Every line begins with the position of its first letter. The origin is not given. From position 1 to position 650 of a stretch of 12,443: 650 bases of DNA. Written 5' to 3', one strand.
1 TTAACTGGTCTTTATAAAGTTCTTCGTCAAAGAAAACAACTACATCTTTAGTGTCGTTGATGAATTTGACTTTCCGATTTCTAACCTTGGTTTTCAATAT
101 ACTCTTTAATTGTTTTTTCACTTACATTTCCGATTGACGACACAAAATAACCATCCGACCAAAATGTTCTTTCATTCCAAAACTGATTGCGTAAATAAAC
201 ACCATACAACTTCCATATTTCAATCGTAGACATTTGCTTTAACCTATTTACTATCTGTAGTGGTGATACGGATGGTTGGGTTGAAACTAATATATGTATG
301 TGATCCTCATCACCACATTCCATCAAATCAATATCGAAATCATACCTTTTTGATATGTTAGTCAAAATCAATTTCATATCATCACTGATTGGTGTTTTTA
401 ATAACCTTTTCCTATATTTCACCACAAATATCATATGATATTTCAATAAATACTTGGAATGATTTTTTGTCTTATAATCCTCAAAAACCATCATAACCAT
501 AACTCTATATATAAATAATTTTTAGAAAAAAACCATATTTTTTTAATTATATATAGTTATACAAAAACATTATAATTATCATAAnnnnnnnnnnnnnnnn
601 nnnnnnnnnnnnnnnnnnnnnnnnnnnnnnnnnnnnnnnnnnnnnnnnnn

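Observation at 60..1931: Intact IS200/IS605 element (Y1 TnpA plus TnpB with complete RuvC/Zn-finger) in a genome that appears not to use Shine-Dalgarno sequences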

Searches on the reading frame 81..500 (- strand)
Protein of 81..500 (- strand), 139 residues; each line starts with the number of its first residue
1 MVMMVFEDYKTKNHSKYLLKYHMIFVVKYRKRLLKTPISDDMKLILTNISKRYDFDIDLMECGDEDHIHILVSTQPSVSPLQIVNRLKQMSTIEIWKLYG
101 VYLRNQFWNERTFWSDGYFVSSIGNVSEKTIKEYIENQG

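Call 4: search_protein_families(library=pfam, proteins=[window:81-500:-], max_evalue=0.01)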
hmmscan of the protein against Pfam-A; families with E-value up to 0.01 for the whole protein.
window:81-500:- (139 aa): 1 family
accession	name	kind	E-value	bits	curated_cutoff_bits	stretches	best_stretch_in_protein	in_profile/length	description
PF01797.21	Y1_Tnp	-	6.4e-35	120.3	23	1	16-138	2-121/121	Transposase IS200 like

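Call 5: search_protein_families(library=ncbifam, proteins=[window:81-500:-], max_evalue=0.01)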
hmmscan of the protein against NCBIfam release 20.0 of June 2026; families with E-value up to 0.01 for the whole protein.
window:81-500:- (139 aa): 2 families
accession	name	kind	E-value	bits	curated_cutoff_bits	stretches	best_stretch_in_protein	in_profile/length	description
NF033573.1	transpos_IS200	equivalog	9e-38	129.3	55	1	9-137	1-126/126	IS200/IS605 family transposase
NF047646.1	REP_Tyr_transpos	equivalog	0.0071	16.2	80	1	25-124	16-115/146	REP-associated tyrosine transposase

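Call 15: find_encoding_contigs(protein=window:81-500:-, flank=10000, max_places=8)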
Protein window:81-500:- (139 aa): 14 contigs read that carry it; 8 places shown.
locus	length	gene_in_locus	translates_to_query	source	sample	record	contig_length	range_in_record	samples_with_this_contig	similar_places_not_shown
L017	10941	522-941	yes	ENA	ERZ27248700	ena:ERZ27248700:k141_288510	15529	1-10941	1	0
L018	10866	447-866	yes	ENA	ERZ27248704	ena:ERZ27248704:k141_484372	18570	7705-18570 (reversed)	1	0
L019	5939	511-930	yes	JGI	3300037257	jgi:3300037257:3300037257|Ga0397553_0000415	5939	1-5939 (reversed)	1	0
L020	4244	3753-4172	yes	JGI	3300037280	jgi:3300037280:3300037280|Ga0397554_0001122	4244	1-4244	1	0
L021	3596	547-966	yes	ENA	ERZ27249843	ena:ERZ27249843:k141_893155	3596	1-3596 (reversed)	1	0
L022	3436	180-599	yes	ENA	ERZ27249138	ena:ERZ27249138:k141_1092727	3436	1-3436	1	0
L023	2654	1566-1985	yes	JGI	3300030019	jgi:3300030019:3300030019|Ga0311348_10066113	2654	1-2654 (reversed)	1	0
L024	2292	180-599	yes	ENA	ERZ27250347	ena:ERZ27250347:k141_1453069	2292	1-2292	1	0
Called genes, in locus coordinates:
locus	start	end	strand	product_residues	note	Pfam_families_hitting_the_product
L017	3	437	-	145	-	?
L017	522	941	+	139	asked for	PF01797:Y1_Tnp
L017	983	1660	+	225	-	PF05265:DUF723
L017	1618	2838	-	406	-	-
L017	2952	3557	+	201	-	-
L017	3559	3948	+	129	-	-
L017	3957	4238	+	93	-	-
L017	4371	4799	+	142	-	-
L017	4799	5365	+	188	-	-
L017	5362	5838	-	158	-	-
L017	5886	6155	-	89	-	-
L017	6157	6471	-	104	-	-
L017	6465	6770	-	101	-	-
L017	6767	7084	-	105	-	-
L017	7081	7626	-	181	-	-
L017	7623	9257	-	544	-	PF04851:ResIII (weak), PF13307:Helicase_C_2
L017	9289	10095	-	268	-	-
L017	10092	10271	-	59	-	-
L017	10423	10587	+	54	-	-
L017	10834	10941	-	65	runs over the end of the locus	-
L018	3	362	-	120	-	?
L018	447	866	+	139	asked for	PF01797:Y1_Tnp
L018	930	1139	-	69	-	-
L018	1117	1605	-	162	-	-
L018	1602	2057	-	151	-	-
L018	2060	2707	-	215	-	PF00293:NUDIX (weak)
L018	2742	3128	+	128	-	-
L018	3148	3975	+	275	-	-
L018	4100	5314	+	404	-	PF00534:Glycos_transf_1, PF13692:Glyco_trans_1_4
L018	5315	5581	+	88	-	-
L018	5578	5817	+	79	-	-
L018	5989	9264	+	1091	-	PF13620:CarboxypepD_reg, PF07715:Plug (faint), PF25183:OMP_b-brl_4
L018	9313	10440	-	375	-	PF24308:DUF7487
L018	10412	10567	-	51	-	-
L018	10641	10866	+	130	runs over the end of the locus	PF01555:N6_N4_Mtase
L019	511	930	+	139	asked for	PF01797:Y1_Tnp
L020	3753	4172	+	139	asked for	PF01797:Y1_Tnp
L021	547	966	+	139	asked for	PF01797:Y1_Tnp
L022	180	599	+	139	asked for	PF01797:Y1_Tnp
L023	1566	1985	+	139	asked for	PF01797:Y1_Tnp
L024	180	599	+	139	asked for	PF01797:Y1_Tnp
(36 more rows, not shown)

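Call 36: search_solved_structures(query=window:81-500:-, max_evalue=0.001, show_alignments=2)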
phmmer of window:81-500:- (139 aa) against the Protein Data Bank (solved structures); distinct sequences matched with E-value up to 0.001: 8.
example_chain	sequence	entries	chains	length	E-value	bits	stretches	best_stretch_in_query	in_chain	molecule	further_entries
2ec2_A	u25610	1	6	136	1.3e-19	73.8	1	8-138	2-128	136aa long hypothetical transposase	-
2f4f_A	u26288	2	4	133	8.2e-17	64.7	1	9-138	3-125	Transposase, putative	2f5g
2a6m_A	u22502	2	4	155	1.7e-14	57.2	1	9-138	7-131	ISHp608 transposase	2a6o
2vhg_A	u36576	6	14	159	1.8e-14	57.1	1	9-138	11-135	TRANSPOSASE ORFA | Putative transposase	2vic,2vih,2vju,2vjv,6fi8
2xm3_A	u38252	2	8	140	1.5e-13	54.1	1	15-138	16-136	TRANSPOSASE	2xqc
2xma_A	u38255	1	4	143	1.6e-13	54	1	15-138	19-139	TRANSPOSASE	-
2xo6_A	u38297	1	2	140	5.6e-13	52.3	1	15-138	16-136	TRANSPOSASE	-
2fyx_A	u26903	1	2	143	3e-11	46.7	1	16-138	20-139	transposase, putative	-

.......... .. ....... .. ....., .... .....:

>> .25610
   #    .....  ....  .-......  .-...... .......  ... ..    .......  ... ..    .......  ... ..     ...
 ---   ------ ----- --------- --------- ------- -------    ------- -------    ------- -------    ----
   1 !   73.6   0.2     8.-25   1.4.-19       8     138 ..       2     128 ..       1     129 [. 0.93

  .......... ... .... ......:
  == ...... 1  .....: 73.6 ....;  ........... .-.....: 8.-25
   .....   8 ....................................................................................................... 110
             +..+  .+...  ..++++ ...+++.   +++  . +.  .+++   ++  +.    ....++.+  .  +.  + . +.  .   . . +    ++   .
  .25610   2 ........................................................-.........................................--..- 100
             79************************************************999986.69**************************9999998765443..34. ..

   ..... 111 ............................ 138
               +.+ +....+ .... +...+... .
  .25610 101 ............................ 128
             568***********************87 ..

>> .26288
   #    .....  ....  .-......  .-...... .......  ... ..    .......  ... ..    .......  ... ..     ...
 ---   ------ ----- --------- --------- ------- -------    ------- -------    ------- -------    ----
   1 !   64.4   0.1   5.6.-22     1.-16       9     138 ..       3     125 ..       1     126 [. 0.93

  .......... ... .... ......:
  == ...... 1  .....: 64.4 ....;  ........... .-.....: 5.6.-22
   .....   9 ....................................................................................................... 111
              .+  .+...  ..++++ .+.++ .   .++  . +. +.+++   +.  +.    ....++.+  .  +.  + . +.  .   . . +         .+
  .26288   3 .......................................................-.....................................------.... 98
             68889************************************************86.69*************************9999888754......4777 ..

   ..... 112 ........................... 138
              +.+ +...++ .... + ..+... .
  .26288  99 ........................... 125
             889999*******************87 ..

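Call 61: search_dna_similar(query=L017:7626-9257:-, collection=phages, mode=protein, max_rows=12)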
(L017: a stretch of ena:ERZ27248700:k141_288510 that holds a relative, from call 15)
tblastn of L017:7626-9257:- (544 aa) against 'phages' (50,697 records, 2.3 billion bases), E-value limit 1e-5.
Records with a match: 495; places in all: 501; records where one place covers at least 80% of the query: 175.
Best place of each record, by identity: <60% 495.
By first word of the organism name: Salmonella 165; Vibrio 77; Klebsiella 44; Rhizobium 30; Escherichia 30; Halorubrum 29; Dickeya 19; Prevotella 15; Serratia 10; Haloarcula 9; and 26 more.
By host as written in the record: - 106; Salmonella enterica 26; Salmonella enterica subsp. enterica serovar Enteritidis PT1 21; Klebsiella pneumoniae 19; Halorubrum sp. 16; Prevotella sp. 15; Salmonella enterica subsp. enterica serovar Typhimurium 14; Escherichia coli O157:H7 11; and 145 more.
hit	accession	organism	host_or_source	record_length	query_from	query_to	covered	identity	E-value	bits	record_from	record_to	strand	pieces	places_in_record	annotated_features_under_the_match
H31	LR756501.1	uncultured phage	metagenomic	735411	1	543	100%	41.2%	2e-145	468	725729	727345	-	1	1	record has no annotation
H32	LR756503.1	uncultured phage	metagenomic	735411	1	543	100%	41.2%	2e-145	468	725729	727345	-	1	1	record has no annotation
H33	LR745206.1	uncultured phage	metagenomic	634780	14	544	98%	38.9%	2e-127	416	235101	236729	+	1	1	record has no annotation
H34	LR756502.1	uncultured phage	metagenomic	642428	15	544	97%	38.2%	6e-121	398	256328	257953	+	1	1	record has no annotation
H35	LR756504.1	uncultured phage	metagenomic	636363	9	540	98%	37.8%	3e-102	343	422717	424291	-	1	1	record has no annotation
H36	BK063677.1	Caudoviricetes sp. vir080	Methanobacteriales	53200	10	539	97%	29.3%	9e-46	178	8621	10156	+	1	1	DNA helicase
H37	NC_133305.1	Caudoviricetes sp. vir080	Methanobacteriales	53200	10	539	97%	29.3%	9e-46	178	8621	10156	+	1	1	DNA helicase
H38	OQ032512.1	Acinetobacter phage nACB2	Acinetobacter halotolerans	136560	8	544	99%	27.5%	7e-45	176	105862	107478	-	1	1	ATP-dependent helicase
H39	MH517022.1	Acinetobacter phage SH-Ab 15599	Acinetobacter baumannii 15599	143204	11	543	98%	27.5%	3e-44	174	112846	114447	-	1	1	ATP-dependent helicase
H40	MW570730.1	Yersinia phage YerA41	Yersinia ruckeri serovar I strain RS41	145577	15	539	97%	27.7%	3e-30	132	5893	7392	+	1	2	DNA helicase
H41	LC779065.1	Yersinia phage vB_Yru_GN1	Yersinia ruckeri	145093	15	539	97%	27.5%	2e-28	126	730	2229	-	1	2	DNA helicase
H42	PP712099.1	Pseudoalteromonas phage vB_Psh_XG4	Pseudoalteromonas shioyasakiensis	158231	11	538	97%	27.1%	3e-36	150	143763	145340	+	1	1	record has no annotation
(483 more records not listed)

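Call 62: get_annotated_region(hit=H31, flank=1000)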
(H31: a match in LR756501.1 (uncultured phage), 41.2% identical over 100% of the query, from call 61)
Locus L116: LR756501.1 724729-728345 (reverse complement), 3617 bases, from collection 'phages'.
description: uncultured phage genome assembly, chromosome: 1.
organism: uncultured phage (NCBI taxid 278008)
taxonomy: Viruses; environmental samples
host: -; source: metagenomic; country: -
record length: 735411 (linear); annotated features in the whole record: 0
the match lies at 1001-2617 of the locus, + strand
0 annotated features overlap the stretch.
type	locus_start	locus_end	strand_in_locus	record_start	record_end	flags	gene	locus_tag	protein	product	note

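Call 67: search_dna_similar(query=window:81-500:-, collection=phages, mode=protein, max_rows=12)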
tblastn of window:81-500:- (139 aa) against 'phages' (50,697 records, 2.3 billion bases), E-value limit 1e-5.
Records with a match: 107; places in all: 123; records where one place covers at least 80% of the query: 104.
Best place of each record, by identity: <60% 107.
By first word of the organism name: Helicobacter 19; Streptococcus 18; Bacteriophage 12; Clostridium 6; Halobacterium 6; Nodularia 6; Sulfolobus 4; Lactobacillus 4; Clostridioides 3; Lactococcus 3; and 17 more.
By host as written in the record: - 22; Helicobacter pylori 13; Streptococcus thermophilus 8; Nodularia spumigena KAC65 4; Lactococcus lactis 3; Clostridium botulinum type C strain C-Stockholm 2; Streptococcus thermophilus STCH_16 2; Streptococcus thermophilus ST67009 2; and 37 more.
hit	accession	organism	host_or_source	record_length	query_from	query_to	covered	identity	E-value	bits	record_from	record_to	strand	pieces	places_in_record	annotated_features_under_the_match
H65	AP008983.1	Clostridium phage c-st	Clostridium botulinum type C strain ...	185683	5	139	97%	51.8%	2e-35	134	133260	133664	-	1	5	putative transposase | conserved hypothetical protein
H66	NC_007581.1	Clostridium phage c-st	Clostridium botulinum type C strain ...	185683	5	139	97%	51.8%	2e-35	134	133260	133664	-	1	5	transposase | HNH endonuclease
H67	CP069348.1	Clostridioides phage pCD1602_4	water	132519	8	139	95%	50.7%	2e-34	131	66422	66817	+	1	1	record has no annotation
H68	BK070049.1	Bacteriophage sp.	Helicobacter bizzozeronii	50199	10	138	93%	44.4%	1e-19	118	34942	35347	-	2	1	IS605 transposase (tnpA)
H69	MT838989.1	Bacteriophage sp.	human fecal samples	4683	9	139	94%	43.5%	1e-27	111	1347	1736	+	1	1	record has no annotation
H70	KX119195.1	Helicobacter phage FrGC43A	Helicobacter pylori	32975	9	139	94%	42.1%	9e-27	109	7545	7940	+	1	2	transposase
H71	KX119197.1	Helicobacter phage PtB92G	Helicobacter pylori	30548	9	139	94%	42.1%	7e-24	101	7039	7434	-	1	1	transposase | hypothetical protein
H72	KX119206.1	Helicobacter phage UKEN32U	Helicobacter pylori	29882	6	139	96%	40.4%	2e-26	108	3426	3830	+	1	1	transposase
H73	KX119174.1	Helicobacter phage UKEN31U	Helicobacter pylori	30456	6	139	96%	40.4%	2e-26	108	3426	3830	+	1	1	transposase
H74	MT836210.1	Bacteriophage sp.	human fecal samples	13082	3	138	98%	37.5%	1e-20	92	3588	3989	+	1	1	record has no annotation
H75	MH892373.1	Streptococcus phage SW27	Streptococcus thermophilus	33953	11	139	93%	39.2%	2e-18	86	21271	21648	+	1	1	transposase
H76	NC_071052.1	Streptococcus phage SW27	Streptococcus thermophilus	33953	11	139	93%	39.2%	2e-18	86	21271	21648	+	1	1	transposase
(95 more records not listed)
